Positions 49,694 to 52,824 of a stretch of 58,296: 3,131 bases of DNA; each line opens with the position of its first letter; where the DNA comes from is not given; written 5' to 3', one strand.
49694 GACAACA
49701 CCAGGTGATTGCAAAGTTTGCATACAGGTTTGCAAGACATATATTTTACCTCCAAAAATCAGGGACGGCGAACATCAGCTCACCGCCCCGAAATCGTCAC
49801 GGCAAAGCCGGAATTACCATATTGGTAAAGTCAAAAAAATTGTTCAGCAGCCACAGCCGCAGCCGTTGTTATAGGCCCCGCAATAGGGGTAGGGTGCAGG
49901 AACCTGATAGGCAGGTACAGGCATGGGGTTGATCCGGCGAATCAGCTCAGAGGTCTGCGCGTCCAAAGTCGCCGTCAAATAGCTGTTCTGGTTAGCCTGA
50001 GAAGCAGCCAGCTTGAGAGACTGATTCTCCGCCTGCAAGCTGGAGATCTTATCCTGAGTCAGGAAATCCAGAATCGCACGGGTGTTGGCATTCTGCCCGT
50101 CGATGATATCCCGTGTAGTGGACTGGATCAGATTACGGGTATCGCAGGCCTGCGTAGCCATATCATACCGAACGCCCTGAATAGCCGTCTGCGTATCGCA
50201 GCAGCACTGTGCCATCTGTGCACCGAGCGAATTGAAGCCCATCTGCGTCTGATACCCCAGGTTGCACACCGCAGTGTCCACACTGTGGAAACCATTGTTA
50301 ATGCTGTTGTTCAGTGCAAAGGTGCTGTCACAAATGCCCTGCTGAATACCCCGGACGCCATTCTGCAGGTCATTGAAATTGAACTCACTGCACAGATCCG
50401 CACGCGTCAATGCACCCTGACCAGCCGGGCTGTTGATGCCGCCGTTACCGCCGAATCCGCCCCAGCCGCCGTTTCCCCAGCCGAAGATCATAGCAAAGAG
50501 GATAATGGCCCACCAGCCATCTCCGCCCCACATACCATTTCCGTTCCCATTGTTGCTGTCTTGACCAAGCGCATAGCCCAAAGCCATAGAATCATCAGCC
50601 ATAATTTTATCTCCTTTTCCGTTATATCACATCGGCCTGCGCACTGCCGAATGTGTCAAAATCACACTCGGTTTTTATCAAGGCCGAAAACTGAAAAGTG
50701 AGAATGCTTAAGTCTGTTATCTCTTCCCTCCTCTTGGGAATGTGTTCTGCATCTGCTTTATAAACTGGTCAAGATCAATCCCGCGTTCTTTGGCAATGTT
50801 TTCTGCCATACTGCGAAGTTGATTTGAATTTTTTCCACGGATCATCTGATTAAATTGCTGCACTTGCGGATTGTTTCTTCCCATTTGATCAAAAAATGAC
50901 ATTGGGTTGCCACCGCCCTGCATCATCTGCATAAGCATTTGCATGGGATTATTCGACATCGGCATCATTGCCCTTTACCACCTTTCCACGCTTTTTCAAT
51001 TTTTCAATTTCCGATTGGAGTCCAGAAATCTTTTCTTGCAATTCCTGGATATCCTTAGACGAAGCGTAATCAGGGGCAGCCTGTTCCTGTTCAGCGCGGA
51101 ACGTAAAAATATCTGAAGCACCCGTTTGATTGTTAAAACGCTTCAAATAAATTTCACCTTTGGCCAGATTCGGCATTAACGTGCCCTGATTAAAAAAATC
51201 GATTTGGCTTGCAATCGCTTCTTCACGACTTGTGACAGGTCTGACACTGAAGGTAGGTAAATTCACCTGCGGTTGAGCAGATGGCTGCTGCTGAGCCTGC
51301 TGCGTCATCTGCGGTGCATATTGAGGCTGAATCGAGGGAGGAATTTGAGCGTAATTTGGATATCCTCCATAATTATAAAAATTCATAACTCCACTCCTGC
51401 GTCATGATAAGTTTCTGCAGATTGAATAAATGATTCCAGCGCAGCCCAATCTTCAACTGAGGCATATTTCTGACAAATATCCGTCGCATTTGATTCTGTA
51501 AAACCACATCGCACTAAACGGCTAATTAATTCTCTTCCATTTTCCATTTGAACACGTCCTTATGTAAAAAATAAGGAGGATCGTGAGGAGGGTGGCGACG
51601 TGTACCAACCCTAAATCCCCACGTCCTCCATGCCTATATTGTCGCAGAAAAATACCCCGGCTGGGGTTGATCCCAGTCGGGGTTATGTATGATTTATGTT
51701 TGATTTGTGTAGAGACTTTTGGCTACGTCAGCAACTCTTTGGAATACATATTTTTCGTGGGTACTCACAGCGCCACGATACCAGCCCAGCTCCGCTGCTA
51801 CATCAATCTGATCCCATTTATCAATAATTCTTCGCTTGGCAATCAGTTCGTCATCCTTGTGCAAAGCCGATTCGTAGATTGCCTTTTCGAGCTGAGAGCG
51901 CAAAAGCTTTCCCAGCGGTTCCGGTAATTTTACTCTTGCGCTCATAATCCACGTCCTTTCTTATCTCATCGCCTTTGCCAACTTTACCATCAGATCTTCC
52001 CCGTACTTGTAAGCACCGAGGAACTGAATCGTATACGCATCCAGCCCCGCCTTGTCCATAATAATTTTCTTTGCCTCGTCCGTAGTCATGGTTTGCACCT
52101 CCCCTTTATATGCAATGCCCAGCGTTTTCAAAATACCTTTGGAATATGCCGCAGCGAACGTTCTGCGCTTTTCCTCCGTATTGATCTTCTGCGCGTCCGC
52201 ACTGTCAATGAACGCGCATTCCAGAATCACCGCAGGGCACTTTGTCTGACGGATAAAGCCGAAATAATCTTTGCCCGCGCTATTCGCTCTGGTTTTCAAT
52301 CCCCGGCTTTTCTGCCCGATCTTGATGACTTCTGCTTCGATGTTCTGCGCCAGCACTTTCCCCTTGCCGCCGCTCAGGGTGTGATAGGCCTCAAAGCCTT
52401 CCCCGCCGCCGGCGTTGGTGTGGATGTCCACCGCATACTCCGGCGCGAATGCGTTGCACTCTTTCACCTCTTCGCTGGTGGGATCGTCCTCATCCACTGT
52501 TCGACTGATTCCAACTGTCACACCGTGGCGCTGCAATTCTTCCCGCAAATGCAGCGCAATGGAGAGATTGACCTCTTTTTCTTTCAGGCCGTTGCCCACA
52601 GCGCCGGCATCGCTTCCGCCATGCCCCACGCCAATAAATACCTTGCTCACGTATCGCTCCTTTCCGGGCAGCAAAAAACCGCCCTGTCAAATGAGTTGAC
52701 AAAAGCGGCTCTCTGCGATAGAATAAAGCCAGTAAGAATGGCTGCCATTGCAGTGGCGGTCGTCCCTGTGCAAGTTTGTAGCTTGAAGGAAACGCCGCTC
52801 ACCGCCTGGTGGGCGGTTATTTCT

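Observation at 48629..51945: Seven-gene low-complexity cargo cluster (six cargo proteins plus a sigma-like HTH) between the endolysin and attP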

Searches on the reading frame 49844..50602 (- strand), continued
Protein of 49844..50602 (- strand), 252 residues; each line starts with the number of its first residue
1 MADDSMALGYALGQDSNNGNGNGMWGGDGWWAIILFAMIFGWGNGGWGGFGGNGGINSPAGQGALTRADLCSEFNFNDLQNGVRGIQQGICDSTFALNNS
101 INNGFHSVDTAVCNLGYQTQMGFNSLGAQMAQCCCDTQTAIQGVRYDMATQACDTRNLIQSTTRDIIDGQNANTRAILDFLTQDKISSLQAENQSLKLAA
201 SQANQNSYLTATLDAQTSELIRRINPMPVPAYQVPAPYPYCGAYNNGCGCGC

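Call 105: search_solved_structures(query=A2, max_evalue=0.07, show_alignments=4)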
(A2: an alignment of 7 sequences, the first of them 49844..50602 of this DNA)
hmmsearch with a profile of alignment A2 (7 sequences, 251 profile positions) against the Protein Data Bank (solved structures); distinct sequences matched with E-value up to 0.07: 7.
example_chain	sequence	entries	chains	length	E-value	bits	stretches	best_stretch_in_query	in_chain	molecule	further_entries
9lv3_H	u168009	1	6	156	0.012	18.2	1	49-127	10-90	Hemagglutinin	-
6ww7_I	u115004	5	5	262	0.035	16.7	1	10-60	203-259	ER membrane protein complex subunit 10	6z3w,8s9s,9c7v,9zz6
7ado_I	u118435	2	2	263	0.035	16.7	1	10-60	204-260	ER membrane protein complex subunit 10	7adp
9mtg_B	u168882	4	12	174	0.063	15.9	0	49-167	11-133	Hemagglutinin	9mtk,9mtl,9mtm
7x6o_B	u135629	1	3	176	0.065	15.8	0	49-167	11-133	Hemagglutinin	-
5gjt_B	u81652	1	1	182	0.069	15.7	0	49-167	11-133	Hemagglutinin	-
4lxv_B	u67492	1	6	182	0.069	15.7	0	49-167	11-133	Hemagglutinin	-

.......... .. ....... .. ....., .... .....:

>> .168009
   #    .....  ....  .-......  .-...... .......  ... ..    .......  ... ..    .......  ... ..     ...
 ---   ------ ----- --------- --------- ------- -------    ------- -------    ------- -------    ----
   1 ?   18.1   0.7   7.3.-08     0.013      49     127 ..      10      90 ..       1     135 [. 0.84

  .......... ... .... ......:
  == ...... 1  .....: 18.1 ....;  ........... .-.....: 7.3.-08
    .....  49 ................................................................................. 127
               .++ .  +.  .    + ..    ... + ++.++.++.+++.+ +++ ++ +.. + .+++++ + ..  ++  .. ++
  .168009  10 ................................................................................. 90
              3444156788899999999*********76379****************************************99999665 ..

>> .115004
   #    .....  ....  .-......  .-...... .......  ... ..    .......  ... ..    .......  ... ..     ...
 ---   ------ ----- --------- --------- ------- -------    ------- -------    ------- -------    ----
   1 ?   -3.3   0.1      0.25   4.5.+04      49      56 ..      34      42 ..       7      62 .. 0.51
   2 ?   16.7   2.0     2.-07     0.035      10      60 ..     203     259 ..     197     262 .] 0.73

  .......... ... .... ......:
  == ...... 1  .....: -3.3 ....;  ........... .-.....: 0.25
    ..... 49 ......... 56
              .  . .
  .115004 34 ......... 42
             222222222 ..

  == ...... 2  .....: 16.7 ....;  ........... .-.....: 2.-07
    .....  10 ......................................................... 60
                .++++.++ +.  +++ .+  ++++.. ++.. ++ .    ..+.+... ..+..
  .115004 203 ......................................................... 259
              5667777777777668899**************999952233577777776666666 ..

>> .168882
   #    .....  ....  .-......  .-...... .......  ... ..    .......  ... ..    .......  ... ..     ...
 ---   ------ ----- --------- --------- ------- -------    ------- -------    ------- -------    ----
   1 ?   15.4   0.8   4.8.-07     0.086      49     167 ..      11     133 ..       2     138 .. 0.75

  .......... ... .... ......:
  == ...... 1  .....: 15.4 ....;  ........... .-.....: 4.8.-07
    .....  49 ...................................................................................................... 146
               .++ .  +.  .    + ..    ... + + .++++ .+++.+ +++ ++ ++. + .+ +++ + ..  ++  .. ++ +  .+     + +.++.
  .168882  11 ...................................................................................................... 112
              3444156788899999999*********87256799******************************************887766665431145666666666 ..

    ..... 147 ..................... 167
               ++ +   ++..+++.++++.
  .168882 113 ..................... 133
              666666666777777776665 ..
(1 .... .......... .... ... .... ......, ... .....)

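Call 107: search_protein_families(library=phrogs, proteins=[L069:6704-7084:+, L069:7537-7758:+, L069:8669-9091:+, L069:9106-9525:+, L069:9532-9879:+, L069:6176-6427:+, L002:6457-6834:+], max_evalue=0.001)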
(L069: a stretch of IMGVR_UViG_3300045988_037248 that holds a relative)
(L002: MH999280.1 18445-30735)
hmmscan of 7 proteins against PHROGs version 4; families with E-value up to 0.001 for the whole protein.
L069:6704-7084:+ (126 aa): 2 families
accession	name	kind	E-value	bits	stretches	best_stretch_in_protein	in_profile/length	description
phrog_3754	-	unknown function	4.3e-30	105.9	1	3-124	8-143/145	-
phrog_15863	-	unknown function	1.5e-05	25.5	1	1-114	1-110/312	-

L069:7537-7758:+ (73 aa): 1 family
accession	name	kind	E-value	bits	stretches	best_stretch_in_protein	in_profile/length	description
phrog_22984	-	unknown function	1.9e-33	115.7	1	1-73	2-74/74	-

L069:8669-9091:+ (140 aa): 1 family
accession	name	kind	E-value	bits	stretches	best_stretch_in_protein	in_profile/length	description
phrog_20016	-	unknown function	1.6e-67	226.5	1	1-140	1-141/141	-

L069:9106-9525:+ (139 aa): 1 family
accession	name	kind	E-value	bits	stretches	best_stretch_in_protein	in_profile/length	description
phrog_28802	-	unknown function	2.8e-09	38.4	1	5-98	3-95/190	-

L069:9532-9879:+ (115 aa): 0 families

L069:6176-6427:+ (83 aa): 0 families

L002:6457-6834:+ (125 aa): 0 families

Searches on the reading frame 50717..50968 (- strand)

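Call 3: search_protein_families(library=pfam, proteins=[window:50717-50968:-], max_evalue=1)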
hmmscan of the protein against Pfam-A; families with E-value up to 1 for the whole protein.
window:50717-50968:- (83 aa): 7 families
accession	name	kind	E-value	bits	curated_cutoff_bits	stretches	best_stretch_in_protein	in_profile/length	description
PF09391.15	DUF2000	-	0.0098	16.3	25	1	25-76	39-90/133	Protein of unknown function (DUF2000)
PF25317.1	SAM_SMF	-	0.035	14.8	27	1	10-41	23-54/65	SMF/DprA SAM domain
PF21865.2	TLN1-like_RS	-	0.051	14.1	27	1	36-76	9-49/165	Talin 1-like, rod segment domain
PF19111.5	DUF5798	-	0.054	14.2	27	1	47-74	51-78/89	Family of unknown function (DUF5798)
PF09447.15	Cnl2_NKP2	-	0.12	12.9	27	1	25-61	27-63/65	Cnl2/NKP2 family protein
PF11173.13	DUF2960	-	0.13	13.2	27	1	49-74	21-46/79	Protein of unknown function (DUF2960)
PF05698.19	Trigger_C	-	0.26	11.8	22.7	0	48-75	113-140/162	Bacterial trigger factor protein (TF) C-terminus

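Call 4: search_protein_families(library=phrogs, proteins=[window:50717-50968:-], max_evalue=0.1)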
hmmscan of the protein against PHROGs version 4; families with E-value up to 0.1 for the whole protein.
window:50717-50968:- (83 aa): 0 families

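Call 7: search_protein_families(library=ncbifam, proteins=[window:50717-50968:-], max_evalue=1)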
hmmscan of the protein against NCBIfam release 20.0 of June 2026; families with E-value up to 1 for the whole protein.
window:50717-50968:- (83 aa): 4 families
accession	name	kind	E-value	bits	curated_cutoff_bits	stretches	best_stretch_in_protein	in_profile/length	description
TIGR00601.1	rad23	equivalog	0.0017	17.7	207.3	1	14-77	240-297/381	UV excision repair protein Rad23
NF051458.1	H-NS_rel_TsrA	equivalog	0.025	15.3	85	1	36-71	55-89/93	H-NS-like global regulator TsrA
NF003380.0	PRK04457.1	equivalog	0.036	13.1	304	1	33-80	212-259/265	polyamine aminopropyltransferase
NF049871.2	cytotoxin_MakA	exception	0.13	11.2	320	1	28-76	99-145/354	alpha-pore-forming cytotoxin MakA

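Call 43: search_protein_families(library=padloc, proteins=[window:50717-50968:-], max_evalue=0.1)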
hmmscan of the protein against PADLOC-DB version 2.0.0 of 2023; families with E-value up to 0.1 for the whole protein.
window:50717-50968:- (83 aa): 0 families

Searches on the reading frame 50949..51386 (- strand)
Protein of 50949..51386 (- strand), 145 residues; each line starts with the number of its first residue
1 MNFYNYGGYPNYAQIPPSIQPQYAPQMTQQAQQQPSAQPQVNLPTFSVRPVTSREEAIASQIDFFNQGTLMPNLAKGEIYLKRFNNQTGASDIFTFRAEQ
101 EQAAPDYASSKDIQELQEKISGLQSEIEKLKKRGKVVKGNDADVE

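Call 3: search_protein_families(library=pfam, proteins=[window:50949-51386:-], max_evalue=1)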
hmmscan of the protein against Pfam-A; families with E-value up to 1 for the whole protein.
window:50949-51386:- (145 aa): 6 families
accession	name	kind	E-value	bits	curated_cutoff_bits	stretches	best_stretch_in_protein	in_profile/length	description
PF06698.16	DUF1192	-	0.0081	16.7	25.5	1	113-132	22-41/58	Protein of unknown function (DUF1192)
PF18397.6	IKBKB_SDD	-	0.025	14.4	25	1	89-133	118-162/275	IQBAL scaffold dimerization domain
PF04977.20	DivIC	-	0.047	13.9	28.9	1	111-133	24-46/80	Septum formation initiator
PF13863.11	DUF4200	-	0.062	14.1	29.7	1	108-133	77-102/119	Domain of unknown function (DUF4200)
PF03194.20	LUC7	-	0.069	13.3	33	1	100-139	112-151/246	LUC7 N_terminus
PF04728.18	LPP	-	0.14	13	29.1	1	110-133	6-29/53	Lipoprotein leucine-zipper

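Call 4: search_protein_families(library=phrogs, proteins=[window:50949-51386:-], max_evalue=0.1)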
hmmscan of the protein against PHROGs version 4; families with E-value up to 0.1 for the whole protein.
window:50949-51386:- (145 aa): 2 families
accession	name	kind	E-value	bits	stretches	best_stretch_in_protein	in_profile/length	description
phrog_21718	-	unknown function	3.2e-09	37.9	1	4-120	7-124/159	-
phrog_1637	-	unknown function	0.056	12.8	1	97-138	453-494/661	-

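Call 7: search_protein_families(library=ncbifam, proteins=[window:50949-51386:-], max_evalue=1)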
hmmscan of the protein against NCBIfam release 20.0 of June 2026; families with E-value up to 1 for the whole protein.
window:50949-51386:- (145 aa): 4 families
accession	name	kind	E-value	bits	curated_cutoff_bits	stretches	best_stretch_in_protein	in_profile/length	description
NF033928.1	alph_xenorhab_A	subfamily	0.042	13.1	125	1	100-133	170-203/339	alpha-xenorhabdolysin family binary toxin subunit A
NF033892.1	XcbB_CpsF_sero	subfamily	0.058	12.7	125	1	42-138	181-275/291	XcbB/CpsF family capsular polysaccharide biosynthesis protein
NF041042.1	FslE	exception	0.12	10.8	800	1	98-133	27-63/505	rhizoferrin import outer membrane protein FslE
NF002844.0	PRK03092.1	equivalog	0.16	11.2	438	1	37-100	6-68/326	ribose-phosphate diphosphokinase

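Call 37: search_dna_similar(query=window:50949-51386:-, collection=phages, mode=protein, max_rows=40, max_evalue=0.001, rows=spread)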
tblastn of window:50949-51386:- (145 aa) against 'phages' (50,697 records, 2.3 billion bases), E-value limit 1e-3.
Records with a match: 2; places in all: 2; records where one place covers at least 80% of the query: 0.
Best place of each record, by identity: <60% 2.
By first word of the organism name: Bacteriophage 2.
By host as written in the record: - 2.
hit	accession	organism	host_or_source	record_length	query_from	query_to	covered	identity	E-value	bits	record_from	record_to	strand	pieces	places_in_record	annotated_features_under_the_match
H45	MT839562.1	Bacteriophage sp.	human fecal samples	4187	44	145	70%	40.2%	3e-17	82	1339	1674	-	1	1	record has no annotation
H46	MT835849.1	Bacteriophage sp.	human fecal samples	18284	49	100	36%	42.3%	8e-5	47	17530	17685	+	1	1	record has no annotation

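Call 43: search_protein_families(library=padloc, proteins=[window:50949-51386:-], max_evalue=0.1)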
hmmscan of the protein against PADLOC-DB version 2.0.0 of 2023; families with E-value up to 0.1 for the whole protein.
window:50949-51386:- (145 aa): 0 families

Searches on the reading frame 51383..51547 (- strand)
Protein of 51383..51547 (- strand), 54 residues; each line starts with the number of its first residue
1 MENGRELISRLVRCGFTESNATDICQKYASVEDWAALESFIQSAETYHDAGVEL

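Call 3: search_protein_families(library=pfam, proteins=[window:51383-51547:-], max_evalue=1)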
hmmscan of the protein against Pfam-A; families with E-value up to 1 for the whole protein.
window:51383-51547:- (54 aa): 0 families

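Call 4: search_protein_families(library=phrogs, proteins=[window:51383-51547:-], max_evalue=0.1)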
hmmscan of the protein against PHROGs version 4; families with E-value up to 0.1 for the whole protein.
window:51383-51547:- (54 aa): 0 families

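Call 7: search_protein_families(library=ncbifam, proteins=[window:51383-51547:-], max_evalue=1)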
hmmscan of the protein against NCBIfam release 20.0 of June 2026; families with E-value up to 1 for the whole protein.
window:51383-51547:- (54 aa): 0 families

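Call 43: search_protein_families(library=padloc, proteins=[window:51383-51547:-], max_evalue=0.1)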
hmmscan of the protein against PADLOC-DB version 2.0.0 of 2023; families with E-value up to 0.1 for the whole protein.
window:51383-51547:- (54 aa): 0 families

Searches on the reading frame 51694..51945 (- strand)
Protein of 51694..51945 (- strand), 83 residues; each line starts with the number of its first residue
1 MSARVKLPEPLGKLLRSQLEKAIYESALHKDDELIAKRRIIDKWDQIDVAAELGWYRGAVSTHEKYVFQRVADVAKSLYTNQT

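Call 3: search_protein_families(library=pfam, proteins=[window:51694-51945:-], max_evalue=1)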
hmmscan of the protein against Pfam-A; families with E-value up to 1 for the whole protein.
window:51694-51945:- (83 aa): 2 families
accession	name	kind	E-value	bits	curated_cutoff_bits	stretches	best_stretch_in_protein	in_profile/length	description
PF16509.11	KORA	-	0.012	16.3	26.7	1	17-72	4-59/84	TrfB plasmid transcriptional repressor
PF08535.16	KorB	-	0.12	12.7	22.3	1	42-81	2-39/89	KorB domain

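Call 4: search_protein_families(library=phrogs, proteins=[window:51694-51945:-], max_evalue=0.1)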
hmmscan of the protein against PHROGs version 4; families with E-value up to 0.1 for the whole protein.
window:51694-51945:- (83 aa): 0 families

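Call 7: search_protein_families(library=ncbifam, proteins=[window:51694-51945:-], max_evalue=1)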
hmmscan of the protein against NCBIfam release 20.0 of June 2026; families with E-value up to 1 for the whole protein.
window:51694-51945:- (83 aa): 1 family
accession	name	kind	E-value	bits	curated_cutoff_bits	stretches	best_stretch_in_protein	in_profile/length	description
TIGR02850.1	spore_sigG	equivalog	0.11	11.9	457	1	28-71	207-250/254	RNA polymerase sporulation sigma factor SigG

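Call 43: search_protein_families(library=padloc, proteins=[window:51694-51945:-], max_evalue=0.1)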
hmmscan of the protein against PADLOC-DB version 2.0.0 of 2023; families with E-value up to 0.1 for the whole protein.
window:51694-51945:- (83 aa): 0 families

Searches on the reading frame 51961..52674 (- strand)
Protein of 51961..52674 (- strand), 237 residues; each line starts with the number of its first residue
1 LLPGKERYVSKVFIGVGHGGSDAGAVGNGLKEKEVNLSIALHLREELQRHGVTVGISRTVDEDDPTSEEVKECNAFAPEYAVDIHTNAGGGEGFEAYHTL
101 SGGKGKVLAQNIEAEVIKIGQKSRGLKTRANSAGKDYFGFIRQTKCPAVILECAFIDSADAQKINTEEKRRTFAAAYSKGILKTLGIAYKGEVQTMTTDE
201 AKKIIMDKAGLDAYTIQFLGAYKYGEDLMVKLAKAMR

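Call 3: search_protein_families(library=pfam, proteins=[window:51961-52674:-], max_evalue=1)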
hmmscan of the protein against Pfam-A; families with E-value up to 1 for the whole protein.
window:51961-52674:- (237 aa): 2 families
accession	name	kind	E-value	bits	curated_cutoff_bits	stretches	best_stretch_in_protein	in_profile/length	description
PF01520.23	Amidase_3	-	1.3e-32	113.7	27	1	12-182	1-173/174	N-acetylmuramoyl-L-alanine amidase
PF03793.24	PASTA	-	0.019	15.3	23.2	0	44-70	15-41/64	PASTA domain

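Call 4: search_protein_families(library=phrogs, proteins=[window:51961-52674:-], max_evalue=0.1)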
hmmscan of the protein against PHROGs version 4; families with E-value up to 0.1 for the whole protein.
window:51961-52674:- (237 aa): 5 families
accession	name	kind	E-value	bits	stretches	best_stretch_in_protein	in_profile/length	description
phrog_435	-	lysis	2.2e-44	153.4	1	11-225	114-321/556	endolysin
phrog_2742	-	lysis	2.4e-21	77.5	1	10-201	2-197/318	endolysin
phrog_12727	-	lysis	6.9e-10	39.7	1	8-186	161-343/393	endolysin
phrog_489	-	lysis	2.9e-06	27.4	1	10-172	165-341/459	endolysin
phrog_17214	-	lysis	0.0012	19.6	1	10-129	2-139/322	endolysin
